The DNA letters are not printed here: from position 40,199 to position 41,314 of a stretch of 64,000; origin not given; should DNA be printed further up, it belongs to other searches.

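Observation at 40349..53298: Hybrid pilus/archaellum-like assembly locus: KaiC(ArlH)-like ATPase, prepilin paralogues, PilB/ArlI ATPase, split platform protein, and a DUF361-type major pilin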

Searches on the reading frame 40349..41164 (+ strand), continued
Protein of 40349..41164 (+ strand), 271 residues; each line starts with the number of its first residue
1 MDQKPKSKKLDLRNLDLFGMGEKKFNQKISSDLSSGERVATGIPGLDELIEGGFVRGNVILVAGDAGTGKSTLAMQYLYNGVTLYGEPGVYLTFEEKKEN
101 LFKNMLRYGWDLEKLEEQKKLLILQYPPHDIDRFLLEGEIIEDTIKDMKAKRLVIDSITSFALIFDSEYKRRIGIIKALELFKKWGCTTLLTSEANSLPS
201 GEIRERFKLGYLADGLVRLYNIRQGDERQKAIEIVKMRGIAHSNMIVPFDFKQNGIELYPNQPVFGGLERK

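Call 52: find_homologous_proteins(query=window:40349-41164:+, max_evalue=1e-30)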
Query window:40349-41164:+ (271 aa): 1024 proteins with E <= 1e-30 among 2942 candidates; the best 120 are listed.
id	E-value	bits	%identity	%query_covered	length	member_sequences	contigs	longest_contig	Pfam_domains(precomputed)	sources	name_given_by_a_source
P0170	2.9e-175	599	100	100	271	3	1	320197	PF06745.20,PF03796.22,PF13481.13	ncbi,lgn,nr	ncbi:AAA family ATPase [Candidatus Micrarchaeota archaeon]|nr:AAA family ATPase [Candidatus Micrarch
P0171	5.0e-140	483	80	97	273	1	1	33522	PF06745.20,PF03796.22,PF13481.13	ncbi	ncbi:MAG: ATPase domain-containing protein [Candidatus Micrarchaeota archaeon]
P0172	8.5e-135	466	77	97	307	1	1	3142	PF06745.20,PF03796.22,PF13481.13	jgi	jgi:KaiC/GvpD/RAD55 family RecA-like ATPase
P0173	2.5e-130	452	75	99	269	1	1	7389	PF06745.20,PF03796.22,PF13481.13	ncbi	-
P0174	9.0e-129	447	74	97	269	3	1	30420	PF06745.20,PF03796.22,PF13481.13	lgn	-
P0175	4.1e-128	444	76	95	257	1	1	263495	PF06745.20,PF03796.22,PF13481.13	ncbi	-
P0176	4.9e-128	444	74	97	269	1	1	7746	PF06745.20,PF03796.22,PF13481.13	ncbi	ncbi:MAG: ATPase domain-containing protein [Candidatus Micrarchaeota archaeon]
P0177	4.2e-126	438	75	97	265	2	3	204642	PF06745.20,PF03796.22,PF13481.13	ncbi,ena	-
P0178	3.3e-97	343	80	70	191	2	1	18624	PF06745.20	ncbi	ncbi:MAG: ATPase domain-containing protein, partial [Candidatus Micrarchaeota archaeon]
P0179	1.7e-95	337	62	85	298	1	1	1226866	PF06745.20,PF03796.22,PF13481.13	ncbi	-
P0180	1.5e-94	334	58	90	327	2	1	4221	PF06745.20,PF13481.13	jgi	-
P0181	2.9e-90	320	57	89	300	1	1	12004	PF06745.20,PF13481.13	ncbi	-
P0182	3.2e-90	320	56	89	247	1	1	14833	PF06745.20,PF03796.22,PF23442.2,PF13481.13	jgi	-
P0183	2.5e-89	317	58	86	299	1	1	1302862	PF06745.20,PF13481.13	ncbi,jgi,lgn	ncbi:MAG: ATPase domain-containing protein [Candidatus Micrarchaeia archaeon]|jgi:KaiC/GvpD/RAD55 fa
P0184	6.5e-89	316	61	84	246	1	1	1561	PF06745.20,PF13481.13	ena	-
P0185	1.1e-87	312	57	85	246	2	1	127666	PF06745.20,PF03796.22,PF23442.2,PF13481.13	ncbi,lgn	ncbi:MAG: ATPase domain-containing protein [Candidatus Micrarchaeia archaeon]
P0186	1.2e-86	308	59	84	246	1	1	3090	PF06745.20,PF13481.13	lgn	-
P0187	6.8e-84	299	53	89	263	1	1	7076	PF06745.20,PF03796.22,PF13481.13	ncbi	ncbi:MAG: ATPase domain-containing protein [Candidatus Micrarchaeota archaeon]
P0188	3.6e-83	297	52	89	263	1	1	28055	PF06745.20,PF03796.22,PF13481.13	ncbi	-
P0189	7.1e-83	296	55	85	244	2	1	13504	PF06745.20,PF13481.13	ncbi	ncbi:MAG: ATPase domain-containing protein [Candidatus Micrarchaeia archaeon]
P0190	1.4e-81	292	53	86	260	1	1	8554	PF06745.20,PF03796.22,PF13481.13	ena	-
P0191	1.5e-81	292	48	97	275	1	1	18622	PF06745.20,PF03796.22,PF23442.2,PF13481.13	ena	-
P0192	2.9e-81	291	54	86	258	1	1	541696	PF06745.20,PF03796.22,PF23442.2,PF13481.13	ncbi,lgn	ncbi:MAG: ATPase domain-containing protein [Candidatus Micrarchaeia archaeon]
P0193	1.6e-80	288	54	85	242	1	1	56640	PF06745.20,PF13481.13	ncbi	ncbi:MAG: ATPase domain-containing protein [archaeon]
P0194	2.4e-80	288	53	85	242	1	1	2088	PF06745.20,PF03796.22,PF23442.2,PF13481.13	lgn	-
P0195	1.0e-79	286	52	90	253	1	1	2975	PF06745.20,PF23442.2,PF13481.13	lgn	-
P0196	2.2e-79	285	51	85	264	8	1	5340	PF06745.20,PF03796.22,PF13481.13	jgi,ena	-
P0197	3.2e-79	284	53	86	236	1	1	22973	PF06745.20,PF03796.22,PF23442.2,PF13481.13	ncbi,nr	ncbi:MAG: AAA family ATPase [Candidatus Micrarchaeota archaeon]|nr:AAA family ATPase [Candidatus Mic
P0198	5.3e-79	283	53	87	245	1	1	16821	PF06745.20,PF03796.22,PF13481.13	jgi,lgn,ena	-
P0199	5.4e-79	283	53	86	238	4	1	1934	PF06745.20,PF03796.22,PF23442.2,PF00154.28,PF13481.13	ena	-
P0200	8.1e-79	283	51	87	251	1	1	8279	PF06745.20,PF03796.22,PF13481.13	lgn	-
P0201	8.5e-79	283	53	85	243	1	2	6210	PF06745.20,PF03796.22,PF23442.2,PF13481.13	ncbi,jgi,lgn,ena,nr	ncbi:hypothetical protein DRN67_03925 [Candidatus Micrarchaeota archaeon]|nr:MAG: hypothetical prote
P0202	1.1e-78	282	53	86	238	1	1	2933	PF06745.20,PF03796.22,PF23442.2,PF13481.13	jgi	-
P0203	1.2e-78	282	50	89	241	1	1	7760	PF06745.20,PF03796.22,PF23442.2,PF13481.13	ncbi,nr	ncbi:Circadian clock protein kinase KaiC [Candidatus Burarchaeum australiense]|nr:Circadian clock pr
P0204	2.6e-78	281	54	85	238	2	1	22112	PF06745.20,PF23442.2,PF13481.13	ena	-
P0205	3.0e-78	281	51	85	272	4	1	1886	PF06745.20,PF13481.13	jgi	-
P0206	5.9e-78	280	52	85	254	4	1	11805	PF06745.20,PF03796.22,PF13481.13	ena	-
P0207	8.0e-78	280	48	87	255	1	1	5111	PF06745.20,PF03796.22,PF13481.13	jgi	jgi:KaiC/GvpD/RAD55 family RecA-like ATPase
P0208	9.3e-78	279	52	85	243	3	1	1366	PF06745.20,PF03796.22,PF23442.2,PF13481.13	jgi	-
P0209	3.0e-77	278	53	86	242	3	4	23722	PF06745.20,PF03796.22,PF23442.2,PF13481.13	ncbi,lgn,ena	-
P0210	4.2e-77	277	53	85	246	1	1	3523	PF06745.20,PF03796.22,PF05625.18,PF13481.13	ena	-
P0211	5.1e-77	277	53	86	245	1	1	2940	PF06745.20,PF03796.22,PF13481.13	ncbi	ncbi:MAG: ATPase domain-containing protein [Candidatus Micrarchaeia archaeon]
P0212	6.6e-77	277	51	85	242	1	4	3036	PF06745.20,PF03796.22,PF23442.2,PF13481.13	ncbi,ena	-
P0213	6.6e-77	277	54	86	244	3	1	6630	PF06745.20,PF13481.13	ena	-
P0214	1.4e-76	275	53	81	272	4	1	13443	PF06745.20,PF03796.22,PF13481.13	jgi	jgi:circadian clock protein KaiC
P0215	1.9e-76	275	54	85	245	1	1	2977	PF06745.20,PF03796.22,PF05625.18,PF23442.2,PF13481.13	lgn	-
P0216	2.2e-76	275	54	86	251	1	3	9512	PF06745.20,PF03796.22,PF05625.18,PF13481.13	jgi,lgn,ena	jgi:circadian clock protein KaiC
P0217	2.8e-76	274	51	85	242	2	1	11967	PF06745.20,PF03796.22,PF23442.2,PF13481.13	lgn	-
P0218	2.9e-76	274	50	87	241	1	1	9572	PF06745.20,PF03796.22,PF23442.2,PF13481.13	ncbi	-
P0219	3.3e-76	274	52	86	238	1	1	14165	PF06745.20,PF03796.22,PF23442.2,PF00154.28,PF13481.13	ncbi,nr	ncbi:MAG: ATPase domain-containing protein [Candidatus Burarchaeum sp.]|nr:ATPase domain-containing 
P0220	1.0e-75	273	52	85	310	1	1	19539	PF06745.20,PF03796.22,PF13481.13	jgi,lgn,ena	-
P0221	2.6e-75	271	49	85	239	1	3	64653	PF06745.20,PF03796.22,PF23442.2,PF13481.13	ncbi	ncbi:MAG: RAD55 family ATPase [Candidatus Micrarchaeia archaeon]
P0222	7.7e-75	270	50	83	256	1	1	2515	PF06745.20,PF03796.22,PF13481.13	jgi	jgi:KaiC/GvpD/RAD55 family RecA-like ATPase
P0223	9.8e-75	269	51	84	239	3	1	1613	PF06745.20,PF03796.22,PF23442.2,PF00154.28,PF13481.13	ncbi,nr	ncbi:MAG TPA: ATPase domain-containing protein [Candidatus Micrarchaeota archaeon]|nr:ATPase domain-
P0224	1.2e-74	269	49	87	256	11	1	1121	PF06745.20,PF03796.22,PF23442.2,PF13481.13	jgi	jgi:circadian clock protein KaiC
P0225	4.5e-74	267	52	86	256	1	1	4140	PF06745.20,PF03796.22,PF13481.13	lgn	-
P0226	6.0e-74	267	55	84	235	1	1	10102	PF06745.20,PF13481.13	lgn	-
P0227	7.7e-74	266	52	87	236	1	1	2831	PF06745.20,PF03796.22,PF23442.2,PF13481.13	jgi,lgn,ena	-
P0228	2.1e-72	262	50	84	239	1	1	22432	PF06745.20,PF23442.2,PF13481.13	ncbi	-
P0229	2.2e-72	262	49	91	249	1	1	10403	PF06745.20,PF03796.22,PF05625.18,PF13481.13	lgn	-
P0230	2.3e-72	262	51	85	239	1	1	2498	PF06745.20,PF13481.13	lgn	-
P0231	9.9e-72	260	48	88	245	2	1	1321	PF06745.20,PF03796.22,PF23442.2,PF13481.13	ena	-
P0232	4.3e-71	257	49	84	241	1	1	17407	PF06745.20,PF03796.22,PF23442.2,PF13481.13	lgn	-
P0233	8.6e-71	256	48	84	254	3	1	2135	PF06745.20,PF23442.2,PF13481.13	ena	-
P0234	7.4e-70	253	47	85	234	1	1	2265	PF06745.20,PF03796.22,PF13481.13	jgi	jgi:KaiC/GvpD/RAD55 family RecA-like ATPase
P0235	8.2e-70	253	50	81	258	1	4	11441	PF06745.20,PF23442.2,PF13481.13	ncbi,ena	-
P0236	2.5e-69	252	48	85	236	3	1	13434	PF06745.20,PF03796.22,PF23442.2,PF13481.13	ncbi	-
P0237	8.2e-69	250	46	84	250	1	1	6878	PF06745.20,PF23442.2,PF13481.13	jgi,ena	-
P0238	1.0e-68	250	47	85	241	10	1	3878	PF06745.20,PF03796.22,PF13481.13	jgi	jgi:circadian clock protein KaiC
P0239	1.4e-68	249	49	83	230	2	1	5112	PF06745.20,PF03796.22,PF23442.2,PF13481.13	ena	-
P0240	2.3e-68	248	48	85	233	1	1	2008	PF06745.20,PF07088.17,PF03796.22,PF23442.2,PF08423.18,PF13481.13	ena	-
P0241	3.2e-68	248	49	85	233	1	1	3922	PF06745.20,PF03796.22,PF13481.13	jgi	jgi:KaiC/GvpD/RAD55 family RecA-like ATPase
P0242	6.1e-68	247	48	83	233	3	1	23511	PF06745.20,PF03796.22,PF23442.2,PF13481.13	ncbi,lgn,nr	ncbi:MAG: AAA family ATPase [Candidatus Micrarchaeota archaeon]|nr:AAA family ATPase [Candidatus Mic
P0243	1.8e-67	246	47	83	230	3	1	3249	PF06745.20,PF03796.22,PF23442.2,PF13481.13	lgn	-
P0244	1.4e-66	243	48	83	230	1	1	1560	PF06745.20,PF03796.22,PF13481.13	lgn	-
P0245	2.5e-66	242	46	83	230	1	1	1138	PF06745.20,PF03796.22,PF23442.2,PF13481.13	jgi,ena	-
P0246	6.1e-66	241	46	83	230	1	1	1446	PF06745.20,PF03796.22,PF23442.2,PF13481.13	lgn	-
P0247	1.2e-65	240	46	91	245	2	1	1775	PF06745.20,PF03796.22,PF23442.2,PF13481.13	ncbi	-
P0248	1.3e-65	240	48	85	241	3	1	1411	PF06745.20,PF03796.22,PF08423.18,PF13481.13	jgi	jgi:KaiC/GvpD/RAD55 family RecA-like ATPase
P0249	1.4e-65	239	47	83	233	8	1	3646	PF06745.20,PF13481.13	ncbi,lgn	-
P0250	1.8e-65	239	48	82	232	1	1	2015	PF06745.20,PF23442.2,PF13481.13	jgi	-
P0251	2.5e-65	239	46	83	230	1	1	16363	PF06745.20,PF03796.22,PF23442.2,PF13481.13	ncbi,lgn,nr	ncbi:AAA family ATPase [Candidatus Micrarchaeota archaeon]|nr:AAA family ATPase [Candidatus Micrarch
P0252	3.8e-65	238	46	83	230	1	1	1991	PF06745.20,PF03796.22,PF23442.2,PF13481.13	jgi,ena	-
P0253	4.6e-65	238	45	84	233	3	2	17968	PF06745.20,PF03796.22,PF23442.2,PF13481.13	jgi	jgi:KaiC/GvpD/RAD55 family RecA-like ATPase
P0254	1.5e-64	236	46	85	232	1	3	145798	PF06745.20,PF03796.22,PF23442.2,PF13481.13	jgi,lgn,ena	jgi:KaiC/GvpD/RAD55 family RecA-like ATPase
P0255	2.6e-64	235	46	83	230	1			PF06745.20,PF03796.22,PF23442.2,PF13481.13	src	-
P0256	9.4e-63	230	33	85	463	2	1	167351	PF06745.20,PF07088.17,PF03796.22,PF05625.18,PF09848.16,PF13481.13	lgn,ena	-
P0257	9.7e-63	230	47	85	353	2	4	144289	PF06745.20,PF03796.22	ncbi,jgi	-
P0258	1.0e-62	230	45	89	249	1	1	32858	PF06745.20,PF13481.13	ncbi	-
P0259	1.4e-62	230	45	87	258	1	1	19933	PF06745.20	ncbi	-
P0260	1.1e-61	227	35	83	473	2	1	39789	PF06745.20,PF03796.22,PF09848.16,PF13481.13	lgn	-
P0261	1.5e-61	226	43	97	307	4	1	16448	PF06745.20,PF13479.13,PF03796.22,PF13481.13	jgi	-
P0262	3.8e-61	225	34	86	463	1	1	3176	PF06745.20,PF07088.17,PF23442.2,PF08423.18,PF09848.16,PF13481.13,PF13191.13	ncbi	ncbi:MAG: ATPase domain-containing protein, partial [Thermacetogeniaceae bacterium]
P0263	4.5e-61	225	44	90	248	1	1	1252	PF06745.20,PF03796.22,PF23442.2,PF13481.13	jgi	jgi:circadian clock protein KaiC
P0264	9.8e-61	223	36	84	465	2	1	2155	PF13173.13,PF06745.20,PF03796.22,PF23442.2,PF13481.13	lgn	-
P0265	1.1e-60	223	47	85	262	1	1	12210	PF06745.20,PF03796.22,PF13481.13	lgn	-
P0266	1.9e-60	223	46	85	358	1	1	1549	PF06745.20,PF03796.22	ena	-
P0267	3.3e-60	222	46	85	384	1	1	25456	PF06745.20,PF13481.13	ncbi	-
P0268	4.0e-60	221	45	85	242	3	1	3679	PF06745.20,PF13481.13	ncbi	ncbi:MAG: ATPase domain-containing protein [archaeon]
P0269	4.1e-60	221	42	96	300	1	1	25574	PF06745.20,PF13479.13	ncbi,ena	ncbi:MAG: ATPase domain-containing protein [Candidatus Micrarchaeota archaeon]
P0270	4.7e-60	221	46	85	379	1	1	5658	PF06745.20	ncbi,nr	ncbi:MAG: hypothetical protein JW703_03080 [Candidatus Diapherotrites archaeon]|nr:hypothetical prot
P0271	6.8e-60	221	45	85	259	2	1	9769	PF06745.20,PF03796.22,PF13481.13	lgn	-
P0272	7.9e-60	221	43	87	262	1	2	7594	PF06745.20,PF13481.13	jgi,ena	-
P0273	8.2e-60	220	46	85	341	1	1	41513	PF06745.20,PF03796.22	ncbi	ncbi:MAG: ATPase domain-containing protein [Candidatus Diapherotrites archaeon]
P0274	9.2e-60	220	47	84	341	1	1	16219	PF06745.20,PF03796.22,PF13481.13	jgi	-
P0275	1.2e-59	220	45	86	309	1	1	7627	PF06745.20,PF03796.22,PF13481.13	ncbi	-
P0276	1.2e-59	220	42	96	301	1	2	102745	PF06745.20,PF13479.13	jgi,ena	-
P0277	1.4e-59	220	43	84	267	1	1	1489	PF06745.20,PF13481.13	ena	-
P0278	2.1e-59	219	42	87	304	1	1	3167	PF06745.20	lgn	-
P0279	3.5e-59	218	43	95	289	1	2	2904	PF06745.20,PF03796.22,PF13481.13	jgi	jgi:KaiC/GvpD/RAD55 family RecA-like ATPase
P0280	3.8e-59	218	45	85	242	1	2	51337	PF06745.20,PF03796.22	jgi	-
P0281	4.3e-59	218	45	85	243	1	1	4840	PF06745.20,PF03796.22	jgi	-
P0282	4.5e-59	218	47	84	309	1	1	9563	PF06745.20,PF03796.22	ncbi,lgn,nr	ncbi:hypothetical protein HYX19_03385 [Candidatus Woesearchaeota archaeon]|nr:hypothetical protein [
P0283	5.5e-59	218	44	86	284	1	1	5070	PF06745.20,PF13481.13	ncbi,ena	-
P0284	6.1e-59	218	46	84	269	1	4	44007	PF06745.20,PF03796.22,PF13481.13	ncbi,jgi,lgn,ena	-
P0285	7.1e-59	217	43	86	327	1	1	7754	PF06745.20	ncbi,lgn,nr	ncbi:MAG: ATPase domain-containing protein [Candidatus Burarchaeum sp.]|nr:ATPase domain-containing 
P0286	7.9e-59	217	45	84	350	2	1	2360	PF06745.20,PF03796.22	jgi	-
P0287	1.0e-58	217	43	86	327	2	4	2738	PF06745.20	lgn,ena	-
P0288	1.1e-58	217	44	87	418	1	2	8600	PF06745.20,PF03796.22,PF13481.13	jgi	-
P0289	2.0e-58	216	42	90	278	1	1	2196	PF06745.20,PF13479.13,PF13481.13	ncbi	-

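Call 53: find_encoding_contigs(protein=P0179, flank=9000, max_places=1)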
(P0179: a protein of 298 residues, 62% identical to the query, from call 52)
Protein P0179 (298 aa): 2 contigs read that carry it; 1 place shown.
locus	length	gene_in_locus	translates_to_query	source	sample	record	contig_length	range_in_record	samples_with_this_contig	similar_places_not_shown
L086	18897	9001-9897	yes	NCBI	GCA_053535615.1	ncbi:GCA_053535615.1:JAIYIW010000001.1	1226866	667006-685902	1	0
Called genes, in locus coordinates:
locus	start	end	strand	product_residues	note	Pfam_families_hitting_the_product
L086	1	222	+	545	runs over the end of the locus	-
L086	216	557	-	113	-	-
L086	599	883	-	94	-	-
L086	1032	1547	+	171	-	-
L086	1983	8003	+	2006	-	PF01835:MG2 (faint), PF10633:NPCBM_assoc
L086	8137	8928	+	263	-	PF01656:CbiA, PF10609:ParA, PF13614:AAA_31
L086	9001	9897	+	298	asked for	PF13481:AAA_25, PF03796:DnaB_C (weak), PF06745:ATPase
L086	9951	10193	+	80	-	PF26688:RHH_12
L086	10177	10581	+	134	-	PF10130:PIN_2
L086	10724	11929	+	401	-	-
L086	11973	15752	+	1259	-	-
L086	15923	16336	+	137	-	-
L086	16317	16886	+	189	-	-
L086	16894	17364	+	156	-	-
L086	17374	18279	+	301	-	-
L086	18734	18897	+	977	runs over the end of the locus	-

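Call 54: find_encoding_contigs(protein=P0192, flank=9000, max_places=1)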
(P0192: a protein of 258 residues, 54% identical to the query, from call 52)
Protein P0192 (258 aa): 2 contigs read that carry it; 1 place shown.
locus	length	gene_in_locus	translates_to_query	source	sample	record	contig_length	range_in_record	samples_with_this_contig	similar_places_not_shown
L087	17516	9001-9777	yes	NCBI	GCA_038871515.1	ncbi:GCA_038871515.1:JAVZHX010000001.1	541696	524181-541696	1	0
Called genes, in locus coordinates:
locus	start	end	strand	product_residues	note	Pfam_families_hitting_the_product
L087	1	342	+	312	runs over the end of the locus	-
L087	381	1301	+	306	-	-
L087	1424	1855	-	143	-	-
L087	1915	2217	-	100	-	PF00352:TBP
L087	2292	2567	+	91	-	PF01157:Ribosomal_L21e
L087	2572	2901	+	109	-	PF03874:RNA_pol_Rpb4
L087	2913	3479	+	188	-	PF04919:DUF655, PF14579:HHH_6 (faint)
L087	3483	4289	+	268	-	PF00398:RrnaAD, PF05175:MTS (weak), PF13649:Methyltransf_25 (weak)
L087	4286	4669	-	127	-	-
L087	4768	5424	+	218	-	PF00412:LIM (faint), PF12773:DZR (faint), PF18912:DZR_2 (faint)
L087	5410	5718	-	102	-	PF03551:PadR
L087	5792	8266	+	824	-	PF14890:Intein_splicing, PF14528:LAGLIDADG_3, PF01658:Inos-1-P_synth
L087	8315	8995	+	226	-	PF06745:ATPase, PF24336:DUF7504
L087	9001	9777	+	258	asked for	PF13481:AAA_25, PF03796:DnaB_C (weak), PF06745:ATPase, PF23442:DUF7125 (weak)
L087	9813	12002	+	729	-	PF13088:BNR_2 (weak)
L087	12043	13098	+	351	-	-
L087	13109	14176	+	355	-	PF01478:Peptidase_A24 (weak)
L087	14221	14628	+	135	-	PF27806:HxsD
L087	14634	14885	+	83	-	-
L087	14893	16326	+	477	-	PF04055:Radical_SAM, PF13353:Fer4_12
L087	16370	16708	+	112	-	-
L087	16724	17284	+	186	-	-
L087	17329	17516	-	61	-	?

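Call 55: find_encoding_contigs(protein=P0221, flank=9000, max_places=1)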
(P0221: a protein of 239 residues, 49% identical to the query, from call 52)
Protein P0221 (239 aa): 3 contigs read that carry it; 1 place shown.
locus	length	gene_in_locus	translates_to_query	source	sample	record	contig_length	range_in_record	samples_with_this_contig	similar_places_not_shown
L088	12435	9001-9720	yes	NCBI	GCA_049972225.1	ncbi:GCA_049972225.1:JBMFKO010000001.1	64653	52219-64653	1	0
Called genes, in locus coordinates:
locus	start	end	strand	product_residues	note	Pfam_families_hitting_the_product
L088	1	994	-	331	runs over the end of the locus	PF00571:CBS, PF01769:MgtE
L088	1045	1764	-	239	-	PF01757:Acyl_transf_3 (faint), PF07786:HGSNAT_cat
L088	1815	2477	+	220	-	PF01269:Fibrillarin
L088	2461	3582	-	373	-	PF01569:PAP2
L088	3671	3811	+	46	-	-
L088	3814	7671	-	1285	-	-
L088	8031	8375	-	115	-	-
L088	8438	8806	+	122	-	PF03259:Robl_LC7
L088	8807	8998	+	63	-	-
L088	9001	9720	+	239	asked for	PF03796:DnaB_C (weak), PF06745:ATPase, PF13481:AAA_25 (weak), PF23442:DUF7125 (weak)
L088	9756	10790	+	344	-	PF01637:ATPase_2, PF07693:KAP_NTPase (faint), PF13191:AAA_16, PF13401:AAA_22, PF00004:AAA, PF22703:Cdc6_lid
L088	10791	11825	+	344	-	PF00579:tRNA-synt_1b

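Call 56: find_encoding_contigs(protein=P0254, flank=9000, max_places=1)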
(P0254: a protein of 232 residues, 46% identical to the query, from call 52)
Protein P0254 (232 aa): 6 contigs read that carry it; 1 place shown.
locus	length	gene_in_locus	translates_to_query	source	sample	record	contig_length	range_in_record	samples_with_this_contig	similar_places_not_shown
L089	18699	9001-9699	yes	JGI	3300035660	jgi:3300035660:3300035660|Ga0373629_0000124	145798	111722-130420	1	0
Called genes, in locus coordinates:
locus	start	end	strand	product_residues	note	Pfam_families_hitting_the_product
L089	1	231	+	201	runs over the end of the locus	-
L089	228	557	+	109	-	-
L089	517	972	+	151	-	-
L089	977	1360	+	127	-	-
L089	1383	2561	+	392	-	PF00155:Aminotran_1_2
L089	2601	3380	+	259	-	-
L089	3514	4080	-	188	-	PF13580:SIS_2 (faint), PF01380:SIS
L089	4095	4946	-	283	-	PF13793:Pribosyltran_N, PF00156:Pribosyltran, PF14572:Pribosyl_synth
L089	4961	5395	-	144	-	PF01948:PyrI, PF02748:PyrI_C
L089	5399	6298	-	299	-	PF02729:OTCace_N, PF00185:OTCace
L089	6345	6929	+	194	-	PF02223:Thymidylate_kin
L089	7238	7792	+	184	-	PF03130:HEAT_PBS (faint), PF02985:HEAT (faint), PF13646:HEAT_2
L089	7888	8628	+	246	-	PF05625:PAXNEB (faint), PF06745:ATPase, PF01695:IstB_IS21 (faint), PF24336:DUF7504, PF23365:DUF7090 (weak)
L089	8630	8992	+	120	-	PF03259:Robl_LC7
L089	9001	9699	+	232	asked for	PF03796:DnaB_C, PF06745:ATPase, PF13481:AAA_25 (weak), PF23442:DUF7125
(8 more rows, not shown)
